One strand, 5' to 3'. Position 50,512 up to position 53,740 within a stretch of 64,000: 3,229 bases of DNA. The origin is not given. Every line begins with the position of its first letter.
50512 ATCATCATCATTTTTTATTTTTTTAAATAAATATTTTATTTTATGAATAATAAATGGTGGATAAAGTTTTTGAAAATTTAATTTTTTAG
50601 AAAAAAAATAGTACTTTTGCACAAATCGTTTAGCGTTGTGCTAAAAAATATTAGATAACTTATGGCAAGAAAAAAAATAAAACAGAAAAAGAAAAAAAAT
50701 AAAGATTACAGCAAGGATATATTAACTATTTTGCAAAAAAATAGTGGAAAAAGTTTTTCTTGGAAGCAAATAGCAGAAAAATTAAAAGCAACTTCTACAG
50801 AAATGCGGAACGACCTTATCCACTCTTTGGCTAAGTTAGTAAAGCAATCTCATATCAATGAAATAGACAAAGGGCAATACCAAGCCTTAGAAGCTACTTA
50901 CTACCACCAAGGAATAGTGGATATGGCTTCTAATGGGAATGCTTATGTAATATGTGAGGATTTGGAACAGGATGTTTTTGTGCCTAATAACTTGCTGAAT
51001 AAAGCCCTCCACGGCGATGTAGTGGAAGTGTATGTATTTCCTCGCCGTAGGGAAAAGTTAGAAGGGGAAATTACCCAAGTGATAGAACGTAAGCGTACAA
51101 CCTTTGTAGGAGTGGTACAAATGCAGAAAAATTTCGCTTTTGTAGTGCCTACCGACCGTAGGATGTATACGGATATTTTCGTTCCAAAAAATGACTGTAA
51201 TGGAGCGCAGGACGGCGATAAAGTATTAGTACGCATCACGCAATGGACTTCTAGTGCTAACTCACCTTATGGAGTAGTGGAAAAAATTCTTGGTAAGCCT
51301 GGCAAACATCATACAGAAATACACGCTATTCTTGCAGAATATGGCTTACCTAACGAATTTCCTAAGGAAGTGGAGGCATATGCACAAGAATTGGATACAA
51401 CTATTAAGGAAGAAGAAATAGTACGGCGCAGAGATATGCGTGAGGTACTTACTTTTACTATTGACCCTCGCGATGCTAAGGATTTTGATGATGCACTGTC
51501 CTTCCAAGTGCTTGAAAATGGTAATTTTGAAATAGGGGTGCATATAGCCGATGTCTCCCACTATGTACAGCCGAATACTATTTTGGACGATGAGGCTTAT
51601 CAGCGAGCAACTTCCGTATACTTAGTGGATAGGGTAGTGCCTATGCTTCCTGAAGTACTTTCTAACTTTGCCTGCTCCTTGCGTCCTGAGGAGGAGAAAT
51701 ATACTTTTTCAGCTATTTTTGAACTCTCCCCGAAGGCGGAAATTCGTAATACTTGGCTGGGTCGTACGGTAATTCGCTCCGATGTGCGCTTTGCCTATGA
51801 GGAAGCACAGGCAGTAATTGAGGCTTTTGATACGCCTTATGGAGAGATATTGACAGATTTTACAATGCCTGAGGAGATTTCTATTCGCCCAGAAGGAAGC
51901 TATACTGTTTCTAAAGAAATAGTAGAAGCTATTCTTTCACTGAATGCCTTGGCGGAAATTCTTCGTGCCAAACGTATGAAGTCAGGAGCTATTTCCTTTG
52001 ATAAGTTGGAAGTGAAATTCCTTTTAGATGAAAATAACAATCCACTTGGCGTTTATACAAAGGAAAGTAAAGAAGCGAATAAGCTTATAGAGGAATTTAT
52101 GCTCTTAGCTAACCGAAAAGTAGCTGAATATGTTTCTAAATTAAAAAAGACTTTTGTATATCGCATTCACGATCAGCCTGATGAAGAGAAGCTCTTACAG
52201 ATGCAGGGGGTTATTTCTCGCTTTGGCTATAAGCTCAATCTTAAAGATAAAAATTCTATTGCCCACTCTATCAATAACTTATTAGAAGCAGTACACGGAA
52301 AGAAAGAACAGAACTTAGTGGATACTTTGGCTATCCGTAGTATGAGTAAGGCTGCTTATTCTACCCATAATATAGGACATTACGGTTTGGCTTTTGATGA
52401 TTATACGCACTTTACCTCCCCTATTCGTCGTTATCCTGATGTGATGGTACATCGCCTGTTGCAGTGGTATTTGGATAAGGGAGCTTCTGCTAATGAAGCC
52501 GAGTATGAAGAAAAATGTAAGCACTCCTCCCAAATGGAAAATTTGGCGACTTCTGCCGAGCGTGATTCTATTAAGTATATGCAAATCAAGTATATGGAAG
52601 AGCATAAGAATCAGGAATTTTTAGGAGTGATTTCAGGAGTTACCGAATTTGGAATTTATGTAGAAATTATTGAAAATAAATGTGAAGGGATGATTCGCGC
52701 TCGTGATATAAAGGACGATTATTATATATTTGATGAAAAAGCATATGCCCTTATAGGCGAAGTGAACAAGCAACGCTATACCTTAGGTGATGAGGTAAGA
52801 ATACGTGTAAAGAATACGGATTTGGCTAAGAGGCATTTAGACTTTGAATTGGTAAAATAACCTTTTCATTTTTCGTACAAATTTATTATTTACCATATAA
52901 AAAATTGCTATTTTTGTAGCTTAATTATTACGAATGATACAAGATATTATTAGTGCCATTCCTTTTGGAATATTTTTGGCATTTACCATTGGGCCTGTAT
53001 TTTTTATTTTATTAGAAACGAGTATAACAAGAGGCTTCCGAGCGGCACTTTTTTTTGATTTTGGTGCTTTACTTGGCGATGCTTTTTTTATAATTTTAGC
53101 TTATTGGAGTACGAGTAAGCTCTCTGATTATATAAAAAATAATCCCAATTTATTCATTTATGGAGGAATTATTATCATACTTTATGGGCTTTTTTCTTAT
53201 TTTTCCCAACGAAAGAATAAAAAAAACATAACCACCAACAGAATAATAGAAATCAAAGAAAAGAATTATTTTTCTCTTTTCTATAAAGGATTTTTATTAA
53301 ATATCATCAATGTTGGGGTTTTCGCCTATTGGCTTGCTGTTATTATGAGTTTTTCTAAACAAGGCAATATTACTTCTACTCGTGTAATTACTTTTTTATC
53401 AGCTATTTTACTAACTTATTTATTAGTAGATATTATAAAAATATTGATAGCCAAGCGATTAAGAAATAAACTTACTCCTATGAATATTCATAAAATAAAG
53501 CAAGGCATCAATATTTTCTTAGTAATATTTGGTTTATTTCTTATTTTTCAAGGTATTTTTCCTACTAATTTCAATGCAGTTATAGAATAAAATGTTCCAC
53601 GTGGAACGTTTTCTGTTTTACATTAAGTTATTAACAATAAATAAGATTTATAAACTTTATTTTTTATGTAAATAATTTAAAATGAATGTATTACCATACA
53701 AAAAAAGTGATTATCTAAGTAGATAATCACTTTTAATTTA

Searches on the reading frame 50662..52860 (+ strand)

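Call 8: search_protein_families(library=pfam, proteins=[window:50662-52860:+], max_evalue=0.01)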
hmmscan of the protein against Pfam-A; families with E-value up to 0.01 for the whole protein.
window:50662-52860:+ (732 aa): 7 families
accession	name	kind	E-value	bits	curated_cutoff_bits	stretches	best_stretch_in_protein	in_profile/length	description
PF00773.25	RNB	-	4.5e-111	371.7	29.3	1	256-605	1-325/326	RNB domain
PF17876.7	CSD2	-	5.1e-35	119.8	26.2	2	160-234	1-74/74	Cold shock domain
PF08206.17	OB_RNB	-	2e-23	82.3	24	2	84-138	1-56/58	Ribonuclease B OB domain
PF00575.29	S1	-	7.8e-11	42.6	22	1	649-729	4-72/74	S1 RNA binding domain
PF17849.7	OB_Dis3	-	8.5e-11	42.2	22.8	1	158-228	1-77/77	Dis3-like cold-shock domain 2 (CSD2)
PF22896.3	OB_RNR_1st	-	5.8e-06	26.9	28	0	56-126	21-90/99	Ribonuclease R, OB first domain, N-terminal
PF18614.7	RNase_II_C_S1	-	0.00047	20.4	26.6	1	695-731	22-59/59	RNase II-type exonuclease C-terminal S1 domain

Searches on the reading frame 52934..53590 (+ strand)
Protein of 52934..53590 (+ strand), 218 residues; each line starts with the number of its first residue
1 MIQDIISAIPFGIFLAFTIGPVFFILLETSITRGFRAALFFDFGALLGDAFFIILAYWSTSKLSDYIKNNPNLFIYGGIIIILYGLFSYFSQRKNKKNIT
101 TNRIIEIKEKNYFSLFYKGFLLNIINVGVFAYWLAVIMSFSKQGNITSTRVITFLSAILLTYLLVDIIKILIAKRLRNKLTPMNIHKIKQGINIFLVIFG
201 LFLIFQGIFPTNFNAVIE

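Call 8: search_protein_families(library=pfam, proteins=[window:52934-53590:+], max_evalue=0.01)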
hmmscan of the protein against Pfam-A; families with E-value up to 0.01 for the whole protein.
window:52934-53590:+ (218 aa): 2 families
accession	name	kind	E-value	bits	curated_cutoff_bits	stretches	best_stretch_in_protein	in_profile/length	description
PF01810.24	LysE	-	1.1e-19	71.2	25.6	1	13-206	1-192/193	LysE type translocator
PF11139.14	SfLAP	-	0.0013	18.7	35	1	18-202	14-203/213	Sap, sulfolipid-1-addressing protein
